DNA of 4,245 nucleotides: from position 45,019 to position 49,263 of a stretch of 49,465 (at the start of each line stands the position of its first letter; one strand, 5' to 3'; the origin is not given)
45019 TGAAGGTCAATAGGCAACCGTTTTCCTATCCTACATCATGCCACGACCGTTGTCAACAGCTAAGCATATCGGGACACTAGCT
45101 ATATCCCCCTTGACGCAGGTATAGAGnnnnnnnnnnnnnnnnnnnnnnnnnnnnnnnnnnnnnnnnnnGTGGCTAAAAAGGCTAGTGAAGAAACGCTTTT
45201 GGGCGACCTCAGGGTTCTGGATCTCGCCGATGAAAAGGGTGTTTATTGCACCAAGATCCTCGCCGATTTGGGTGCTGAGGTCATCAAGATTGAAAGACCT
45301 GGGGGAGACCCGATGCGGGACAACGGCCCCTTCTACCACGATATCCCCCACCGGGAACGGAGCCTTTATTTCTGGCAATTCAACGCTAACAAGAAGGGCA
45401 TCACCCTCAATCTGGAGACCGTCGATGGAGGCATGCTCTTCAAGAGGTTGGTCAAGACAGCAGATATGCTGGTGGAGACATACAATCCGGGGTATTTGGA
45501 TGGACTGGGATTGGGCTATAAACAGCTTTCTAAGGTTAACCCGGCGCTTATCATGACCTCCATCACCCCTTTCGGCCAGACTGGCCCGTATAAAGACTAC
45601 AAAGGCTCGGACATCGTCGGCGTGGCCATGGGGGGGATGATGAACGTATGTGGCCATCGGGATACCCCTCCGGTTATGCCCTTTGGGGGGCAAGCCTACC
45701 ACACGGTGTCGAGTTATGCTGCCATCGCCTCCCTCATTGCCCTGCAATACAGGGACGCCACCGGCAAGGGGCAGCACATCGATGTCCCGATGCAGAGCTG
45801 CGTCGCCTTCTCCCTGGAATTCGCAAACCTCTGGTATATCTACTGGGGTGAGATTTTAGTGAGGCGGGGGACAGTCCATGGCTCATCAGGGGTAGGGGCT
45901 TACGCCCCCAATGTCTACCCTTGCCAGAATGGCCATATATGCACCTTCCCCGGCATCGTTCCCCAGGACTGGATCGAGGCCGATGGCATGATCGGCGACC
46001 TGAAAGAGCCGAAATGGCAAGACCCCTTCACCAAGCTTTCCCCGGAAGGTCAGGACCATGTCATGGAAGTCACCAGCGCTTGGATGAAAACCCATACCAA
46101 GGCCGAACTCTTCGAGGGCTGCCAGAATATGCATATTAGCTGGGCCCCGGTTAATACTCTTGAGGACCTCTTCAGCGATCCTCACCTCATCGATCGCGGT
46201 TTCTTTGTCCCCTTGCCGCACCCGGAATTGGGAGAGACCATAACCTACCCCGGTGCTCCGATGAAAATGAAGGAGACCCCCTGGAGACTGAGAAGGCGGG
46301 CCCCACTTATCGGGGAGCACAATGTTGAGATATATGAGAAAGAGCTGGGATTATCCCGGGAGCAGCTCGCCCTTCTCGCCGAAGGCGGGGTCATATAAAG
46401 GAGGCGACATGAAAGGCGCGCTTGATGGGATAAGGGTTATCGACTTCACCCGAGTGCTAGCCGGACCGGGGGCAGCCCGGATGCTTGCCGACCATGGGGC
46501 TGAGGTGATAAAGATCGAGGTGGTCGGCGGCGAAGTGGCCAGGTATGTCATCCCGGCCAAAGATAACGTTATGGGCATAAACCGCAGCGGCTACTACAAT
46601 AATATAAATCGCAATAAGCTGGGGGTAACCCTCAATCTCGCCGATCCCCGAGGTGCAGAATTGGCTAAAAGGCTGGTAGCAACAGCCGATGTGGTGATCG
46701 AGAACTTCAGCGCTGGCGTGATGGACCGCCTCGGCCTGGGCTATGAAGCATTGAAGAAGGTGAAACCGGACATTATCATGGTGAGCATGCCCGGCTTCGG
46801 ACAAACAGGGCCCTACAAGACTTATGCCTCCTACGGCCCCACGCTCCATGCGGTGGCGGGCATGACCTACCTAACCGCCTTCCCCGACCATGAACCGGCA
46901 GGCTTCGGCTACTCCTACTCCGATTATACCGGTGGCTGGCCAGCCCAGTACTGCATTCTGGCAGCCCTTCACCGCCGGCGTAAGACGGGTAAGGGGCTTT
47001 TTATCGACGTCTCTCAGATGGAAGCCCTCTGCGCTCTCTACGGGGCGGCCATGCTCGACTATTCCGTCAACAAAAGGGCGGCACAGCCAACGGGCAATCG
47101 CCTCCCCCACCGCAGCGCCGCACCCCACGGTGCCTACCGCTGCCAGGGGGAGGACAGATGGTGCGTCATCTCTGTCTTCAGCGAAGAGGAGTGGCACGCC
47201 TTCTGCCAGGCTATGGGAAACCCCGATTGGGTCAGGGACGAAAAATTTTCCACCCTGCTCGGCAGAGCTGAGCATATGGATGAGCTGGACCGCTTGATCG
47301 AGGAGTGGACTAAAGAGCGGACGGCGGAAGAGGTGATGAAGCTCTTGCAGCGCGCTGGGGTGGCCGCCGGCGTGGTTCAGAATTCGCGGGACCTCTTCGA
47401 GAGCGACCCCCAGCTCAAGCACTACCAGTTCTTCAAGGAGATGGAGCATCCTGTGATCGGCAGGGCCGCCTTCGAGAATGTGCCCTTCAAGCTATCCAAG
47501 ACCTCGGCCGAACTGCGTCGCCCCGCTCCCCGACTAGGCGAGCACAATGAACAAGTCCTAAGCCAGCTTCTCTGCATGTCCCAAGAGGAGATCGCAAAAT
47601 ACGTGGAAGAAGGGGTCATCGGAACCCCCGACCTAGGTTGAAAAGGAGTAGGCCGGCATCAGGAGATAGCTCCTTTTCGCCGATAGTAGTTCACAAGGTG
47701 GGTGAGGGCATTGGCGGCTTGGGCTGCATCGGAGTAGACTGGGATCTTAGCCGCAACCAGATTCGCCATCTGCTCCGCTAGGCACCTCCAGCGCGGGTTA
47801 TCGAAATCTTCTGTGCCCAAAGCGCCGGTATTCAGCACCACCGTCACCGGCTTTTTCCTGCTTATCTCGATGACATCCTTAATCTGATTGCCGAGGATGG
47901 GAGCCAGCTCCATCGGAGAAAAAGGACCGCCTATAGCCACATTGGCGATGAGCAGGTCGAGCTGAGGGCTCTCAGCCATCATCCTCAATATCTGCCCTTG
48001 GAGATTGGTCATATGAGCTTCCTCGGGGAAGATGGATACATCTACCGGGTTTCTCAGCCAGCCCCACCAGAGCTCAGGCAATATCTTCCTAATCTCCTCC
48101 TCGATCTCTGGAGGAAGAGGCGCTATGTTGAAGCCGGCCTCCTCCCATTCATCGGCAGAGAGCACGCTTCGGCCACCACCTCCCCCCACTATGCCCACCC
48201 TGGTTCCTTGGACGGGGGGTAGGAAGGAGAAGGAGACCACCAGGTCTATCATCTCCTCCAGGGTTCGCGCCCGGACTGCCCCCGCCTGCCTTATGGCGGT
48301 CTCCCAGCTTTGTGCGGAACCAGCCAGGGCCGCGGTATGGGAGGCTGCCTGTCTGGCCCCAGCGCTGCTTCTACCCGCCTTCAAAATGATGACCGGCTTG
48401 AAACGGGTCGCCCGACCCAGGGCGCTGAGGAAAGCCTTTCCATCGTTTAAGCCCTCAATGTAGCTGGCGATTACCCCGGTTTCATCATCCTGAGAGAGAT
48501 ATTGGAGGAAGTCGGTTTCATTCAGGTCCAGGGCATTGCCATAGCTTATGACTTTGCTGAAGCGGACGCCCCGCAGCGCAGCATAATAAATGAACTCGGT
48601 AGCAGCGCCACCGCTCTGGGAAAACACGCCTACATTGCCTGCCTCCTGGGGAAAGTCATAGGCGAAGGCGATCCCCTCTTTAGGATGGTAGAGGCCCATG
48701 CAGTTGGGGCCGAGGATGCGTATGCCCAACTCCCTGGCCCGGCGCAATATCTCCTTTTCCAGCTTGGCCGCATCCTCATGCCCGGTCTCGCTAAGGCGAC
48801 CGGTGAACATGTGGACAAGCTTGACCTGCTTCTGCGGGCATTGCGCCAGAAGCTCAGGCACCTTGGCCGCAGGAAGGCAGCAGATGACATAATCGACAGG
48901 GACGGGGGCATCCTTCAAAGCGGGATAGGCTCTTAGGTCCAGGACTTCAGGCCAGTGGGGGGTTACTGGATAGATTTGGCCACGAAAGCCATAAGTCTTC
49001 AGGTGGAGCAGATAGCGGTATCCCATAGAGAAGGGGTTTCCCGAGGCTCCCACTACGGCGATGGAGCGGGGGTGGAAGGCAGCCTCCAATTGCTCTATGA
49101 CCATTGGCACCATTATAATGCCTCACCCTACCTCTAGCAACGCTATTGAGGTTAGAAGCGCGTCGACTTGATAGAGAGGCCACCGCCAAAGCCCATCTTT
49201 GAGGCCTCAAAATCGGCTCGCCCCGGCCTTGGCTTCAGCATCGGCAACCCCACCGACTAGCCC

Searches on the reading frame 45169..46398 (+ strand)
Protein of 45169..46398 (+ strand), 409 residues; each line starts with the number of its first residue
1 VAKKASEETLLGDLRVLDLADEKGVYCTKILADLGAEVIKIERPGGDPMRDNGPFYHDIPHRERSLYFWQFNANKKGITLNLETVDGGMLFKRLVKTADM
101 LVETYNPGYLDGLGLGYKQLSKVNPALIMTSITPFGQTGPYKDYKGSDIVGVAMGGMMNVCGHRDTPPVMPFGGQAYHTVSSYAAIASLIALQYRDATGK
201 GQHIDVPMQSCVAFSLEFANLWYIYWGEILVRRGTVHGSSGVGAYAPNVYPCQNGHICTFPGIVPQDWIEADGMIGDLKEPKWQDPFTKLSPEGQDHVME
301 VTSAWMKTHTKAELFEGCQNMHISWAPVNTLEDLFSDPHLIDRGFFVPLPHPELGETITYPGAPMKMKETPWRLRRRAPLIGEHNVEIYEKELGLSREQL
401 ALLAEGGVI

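Call 79: search_protein_families(library=pfam, proteins=[window:45169-46398:+], max_evalue=0.0001)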
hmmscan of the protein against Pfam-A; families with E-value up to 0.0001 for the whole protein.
window:45169-46398:+ (409 aa): 1 family
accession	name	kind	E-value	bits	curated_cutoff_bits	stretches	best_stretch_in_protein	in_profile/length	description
PF02515.22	CoA_transf_3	-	1.4e-88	297.9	23.3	1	11-385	1-366/366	CoA-transferase family III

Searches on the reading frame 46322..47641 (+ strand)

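Call 61: search_protein_families(library=pfam, proteins=[window:46322-47641:+], max_evalue=0.00001)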
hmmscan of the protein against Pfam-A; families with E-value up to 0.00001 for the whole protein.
window:46322-47641:+ (439 aa): 1 family
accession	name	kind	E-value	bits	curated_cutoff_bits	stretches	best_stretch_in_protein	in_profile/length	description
PF02515.22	CoA_transf_3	-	4.7e-119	398.2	23.3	1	34-409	1-366/366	CoA-transferase family III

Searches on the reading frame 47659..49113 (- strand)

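Call 61: search_protein_families(library=pfam, proteins=[window:47659-49113:-], max_evalue=0.00001)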
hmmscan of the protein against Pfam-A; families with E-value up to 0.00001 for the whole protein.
window:47659-49113:- (484 aa): 3 families
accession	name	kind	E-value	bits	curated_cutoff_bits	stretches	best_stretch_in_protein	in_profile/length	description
PF13607.11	Succ_CoA_lig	-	4.1e-48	163.1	27.4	1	158-292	1-135/138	Succinyl-CoA ligase like flavodoxin domain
PF13380.12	CoA_binding_2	-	5.9e-24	85.2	22.8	1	16-143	1-115/116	CoA binding domain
PF02629.25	CoA_binding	-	2.5e-07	31.8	22.3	1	15-104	3-95/97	CoA binding domain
